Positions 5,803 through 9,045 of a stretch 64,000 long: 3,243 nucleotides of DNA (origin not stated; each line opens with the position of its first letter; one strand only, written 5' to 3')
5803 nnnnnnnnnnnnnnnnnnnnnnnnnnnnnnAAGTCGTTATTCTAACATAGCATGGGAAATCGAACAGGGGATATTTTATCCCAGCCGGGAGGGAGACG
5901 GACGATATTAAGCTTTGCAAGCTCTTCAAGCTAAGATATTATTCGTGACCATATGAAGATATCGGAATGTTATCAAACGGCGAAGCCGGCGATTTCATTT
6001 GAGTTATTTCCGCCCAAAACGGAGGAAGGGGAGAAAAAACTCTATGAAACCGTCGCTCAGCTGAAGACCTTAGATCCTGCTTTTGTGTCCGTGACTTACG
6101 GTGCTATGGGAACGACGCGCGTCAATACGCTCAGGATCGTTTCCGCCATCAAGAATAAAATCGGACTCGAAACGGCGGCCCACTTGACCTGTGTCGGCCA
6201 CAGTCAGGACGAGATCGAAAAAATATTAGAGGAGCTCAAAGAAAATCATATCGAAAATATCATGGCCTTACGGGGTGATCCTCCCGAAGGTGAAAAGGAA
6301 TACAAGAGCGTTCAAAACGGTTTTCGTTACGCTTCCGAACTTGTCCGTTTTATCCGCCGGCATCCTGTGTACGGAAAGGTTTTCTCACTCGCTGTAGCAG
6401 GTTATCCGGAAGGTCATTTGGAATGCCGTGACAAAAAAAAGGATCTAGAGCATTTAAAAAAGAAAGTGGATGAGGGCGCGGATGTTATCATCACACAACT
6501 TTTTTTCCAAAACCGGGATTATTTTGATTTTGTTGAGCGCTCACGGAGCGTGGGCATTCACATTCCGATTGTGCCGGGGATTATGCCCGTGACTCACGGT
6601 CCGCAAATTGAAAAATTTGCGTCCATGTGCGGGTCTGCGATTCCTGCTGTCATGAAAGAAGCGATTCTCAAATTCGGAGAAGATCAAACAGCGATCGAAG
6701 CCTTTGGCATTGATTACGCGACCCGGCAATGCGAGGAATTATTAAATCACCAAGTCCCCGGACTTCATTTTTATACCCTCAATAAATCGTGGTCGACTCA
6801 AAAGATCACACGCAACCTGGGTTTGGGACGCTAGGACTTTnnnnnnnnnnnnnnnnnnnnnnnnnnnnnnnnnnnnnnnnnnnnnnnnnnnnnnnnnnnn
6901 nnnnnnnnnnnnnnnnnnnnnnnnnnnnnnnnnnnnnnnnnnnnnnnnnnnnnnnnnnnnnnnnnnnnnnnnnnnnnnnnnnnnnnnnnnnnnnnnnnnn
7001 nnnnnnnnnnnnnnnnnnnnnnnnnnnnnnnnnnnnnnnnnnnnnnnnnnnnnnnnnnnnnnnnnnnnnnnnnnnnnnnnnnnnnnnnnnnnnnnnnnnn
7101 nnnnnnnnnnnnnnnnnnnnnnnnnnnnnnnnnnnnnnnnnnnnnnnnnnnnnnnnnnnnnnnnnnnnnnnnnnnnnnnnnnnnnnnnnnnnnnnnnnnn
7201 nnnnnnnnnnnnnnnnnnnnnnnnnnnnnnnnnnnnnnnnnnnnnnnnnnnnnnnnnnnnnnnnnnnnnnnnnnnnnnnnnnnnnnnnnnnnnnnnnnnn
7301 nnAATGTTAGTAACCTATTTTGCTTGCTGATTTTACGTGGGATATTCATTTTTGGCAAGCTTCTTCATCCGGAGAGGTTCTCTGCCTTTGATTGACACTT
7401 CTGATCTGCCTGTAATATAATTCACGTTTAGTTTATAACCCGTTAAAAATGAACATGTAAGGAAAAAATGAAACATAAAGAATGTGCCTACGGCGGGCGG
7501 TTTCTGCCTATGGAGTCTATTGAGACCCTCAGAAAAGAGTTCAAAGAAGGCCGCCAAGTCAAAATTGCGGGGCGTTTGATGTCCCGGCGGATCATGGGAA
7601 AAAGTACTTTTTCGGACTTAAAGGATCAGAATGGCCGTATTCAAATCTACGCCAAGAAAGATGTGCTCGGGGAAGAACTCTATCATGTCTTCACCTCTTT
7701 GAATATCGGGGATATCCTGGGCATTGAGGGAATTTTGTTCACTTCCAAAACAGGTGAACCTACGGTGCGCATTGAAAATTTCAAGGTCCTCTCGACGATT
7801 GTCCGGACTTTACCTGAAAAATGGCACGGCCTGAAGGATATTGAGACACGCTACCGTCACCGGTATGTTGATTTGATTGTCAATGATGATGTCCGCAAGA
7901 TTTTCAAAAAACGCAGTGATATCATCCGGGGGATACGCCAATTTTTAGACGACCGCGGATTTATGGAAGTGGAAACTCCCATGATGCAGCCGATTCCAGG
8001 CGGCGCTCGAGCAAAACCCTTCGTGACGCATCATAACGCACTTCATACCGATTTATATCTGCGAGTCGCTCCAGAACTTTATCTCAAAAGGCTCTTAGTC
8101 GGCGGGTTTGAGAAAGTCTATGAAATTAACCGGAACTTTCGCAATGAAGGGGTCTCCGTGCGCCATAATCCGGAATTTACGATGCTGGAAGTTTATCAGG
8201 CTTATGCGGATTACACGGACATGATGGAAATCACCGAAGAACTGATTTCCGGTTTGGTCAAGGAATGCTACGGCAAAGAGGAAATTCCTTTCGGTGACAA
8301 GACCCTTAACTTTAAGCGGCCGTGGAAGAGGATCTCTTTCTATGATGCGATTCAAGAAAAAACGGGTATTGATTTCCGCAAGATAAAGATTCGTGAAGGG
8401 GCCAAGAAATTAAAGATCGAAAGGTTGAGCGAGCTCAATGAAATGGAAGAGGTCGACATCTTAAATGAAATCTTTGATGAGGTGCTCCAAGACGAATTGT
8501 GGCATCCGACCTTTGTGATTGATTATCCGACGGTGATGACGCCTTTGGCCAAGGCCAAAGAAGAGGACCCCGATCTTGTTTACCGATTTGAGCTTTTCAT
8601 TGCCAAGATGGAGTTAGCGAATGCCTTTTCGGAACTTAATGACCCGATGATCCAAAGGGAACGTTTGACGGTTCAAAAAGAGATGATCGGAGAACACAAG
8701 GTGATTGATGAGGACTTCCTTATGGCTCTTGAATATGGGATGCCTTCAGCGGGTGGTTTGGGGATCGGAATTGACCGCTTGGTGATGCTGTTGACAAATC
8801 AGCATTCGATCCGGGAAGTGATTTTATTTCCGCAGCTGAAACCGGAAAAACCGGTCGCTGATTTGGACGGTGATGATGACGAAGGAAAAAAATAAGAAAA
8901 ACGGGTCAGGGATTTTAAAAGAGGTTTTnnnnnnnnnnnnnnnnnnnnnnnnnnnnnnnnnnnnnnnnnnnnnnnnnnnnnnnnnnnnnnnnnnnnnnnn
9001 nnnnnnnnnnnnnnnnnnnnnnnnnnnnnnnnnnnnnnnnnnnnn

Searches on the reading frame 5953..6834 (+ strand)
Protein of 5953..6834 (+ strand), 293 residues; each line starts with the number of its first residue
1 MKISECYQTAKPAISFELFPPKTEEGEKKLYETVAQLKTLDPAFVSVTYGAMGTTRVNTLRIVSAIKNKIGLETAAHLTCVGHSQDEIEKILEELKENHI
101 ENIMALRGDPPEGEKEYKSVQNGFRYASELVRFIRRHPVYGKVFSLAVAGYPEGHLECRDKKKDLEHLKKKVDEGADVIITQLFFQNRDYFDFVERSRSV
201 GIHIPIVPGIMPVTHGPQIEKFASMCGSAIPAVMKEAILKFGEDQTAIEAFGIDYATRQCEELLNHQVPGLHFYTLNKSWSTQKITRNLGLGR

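Call 71: search_protein_families(library=ncbifam, proteins=[window:5953-6834:+], max_evalue=1e-10)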
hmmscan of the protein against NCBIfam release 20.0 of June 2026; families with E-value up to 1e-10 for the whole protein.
window:5953-6834:+ (293 aa): 4 families
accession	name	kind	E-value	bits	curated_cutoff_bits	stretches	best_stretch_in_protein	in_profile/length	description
TIGR00676.1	fadh2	equivalog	6e-104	347.2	293.7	1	14-289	1-274/275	methylenetetrahydrofolate reductase [NAD(P)H]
TIGR00677.1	fadh2_euk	equivalog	1.1e-88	297.2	310.05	1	14-291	2-277/281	methylenetetrahydrofolate reductase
NF006950.0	PRK09432.1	equivalog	1.5e-66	224.7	382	1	13-291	24-292/296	methylenetetrahydrofolate reductase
NF006396.0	PRK08645.1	equivalog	3.9e-21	74.8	453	1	11-274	321-586/611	bifunctional homocysteine S-methyltransferase/methylenetetrahydrofolate reductase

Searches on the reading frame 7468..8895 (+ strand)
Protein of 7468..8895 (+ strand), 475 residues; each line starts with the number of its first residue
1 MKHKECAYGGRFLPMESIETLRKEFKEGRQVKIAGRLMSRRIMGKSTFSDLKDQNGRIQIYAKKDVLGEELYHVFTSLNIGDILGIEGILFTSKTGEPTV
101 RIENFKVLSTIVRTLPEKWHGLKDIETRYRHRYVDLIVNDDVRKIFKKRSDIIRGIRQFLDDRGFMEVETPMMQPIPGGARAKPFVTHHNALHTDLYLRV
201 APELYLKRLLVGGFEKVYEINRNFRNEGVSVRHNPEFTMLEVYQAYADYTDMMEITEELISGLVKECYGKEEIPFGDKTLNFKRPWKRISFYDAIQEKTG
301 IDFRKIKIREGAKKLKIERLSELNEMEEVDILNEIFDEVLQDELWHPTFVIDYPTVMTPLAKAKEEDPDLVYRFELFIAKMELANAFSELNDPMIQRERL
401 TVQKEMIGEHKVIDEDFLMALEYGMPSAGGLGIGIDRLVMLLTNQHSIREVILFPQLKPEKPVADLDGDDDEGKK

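Call 71: search_protein_families(library=ncbifam, proteins=[window:7468-8895:+], max_evalue=1e-10)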
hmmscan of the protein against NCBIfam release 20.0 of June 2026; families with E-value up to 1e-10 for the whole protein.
window:7468-8895:+ (475 aa): 15 families
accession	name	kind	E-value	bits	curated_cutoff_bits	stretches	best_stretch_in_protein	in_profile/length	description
NF001756.1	PRK00484.1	subfamily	1.6e-192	640.5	468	1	24-460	47-488/488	lysine--tRNA ligase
TIGR00499.1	lysS_bact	equivalog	7.9e-182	605.3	427.6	1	26-461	51-496/496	lysine--tRNA ligase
NF009101.0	PRK12445.1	subfamily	9.9e-147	489.5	1026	1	30-461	67-505/505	lysine--tRNA ligase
NF002821.0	PRK02983.1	equivalog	2.8e-144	482.6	742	1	23-460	654-1101/1102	bifunctional lysylphosphatidylglycerol synthetase/lysine--tRNA ligase LysX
TIGR00462.1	genX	equivalog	8.2e-74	248.8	286.9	1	147-454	2-304/304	EF-P lysine aminoacylase EpmA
NF006828.0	PRK09350.1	equivalog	1.5e-63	215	264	1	144-455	14-321/325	elongation factor P--(R)-beta-lysine ligase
NF003483.0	PRK05159.1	equivalog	2.6e-52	178.2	353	1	24-455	13-430/438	aspartate--tRNA(Asn) ligase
TIGR00458.1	aspS_nondisc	equivalog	3.4e-50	171.3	368.4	1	24-456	8-421/428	aspartate--tRNA(Asn) ligase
TIGR00459.1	aspS_bact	equivalog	3.4e-50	171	373.85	2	25-309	13-289/586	aspartate--tRNA ligase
NF001750.0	PRK00476.1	equivalog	1.3e-48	165.7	443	2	25-302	15-289/590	aspartate--tRNA ligase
NF003037.0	PRK03932.1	equivalog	8.9e-33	113.9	414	1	17-457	5-445/451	asparagine--tRNA ligase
NF009460.0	PRK12820.1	equivalog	2.1e-31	108.8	1379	1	127-265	155-292/723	bifunctional aspartyl-tRNA synthetase/aspartyl/glutamyl-tRNA amidotransferase subunit C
TIGR00457.1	asnS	equivalog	4.5e-30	104.9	342.6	1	24-457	12-449/455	asparagine--tRNA ligase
NF005052.0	PRK06462.1-1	equivalog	1.4e-23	83.5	368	1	123-457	27-346/353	asparagine synthetase A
NF005054.0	PRK06462.1-4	equivalog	1.9e-17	63.3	309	1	136-306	15-196/318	asparagine synthetase A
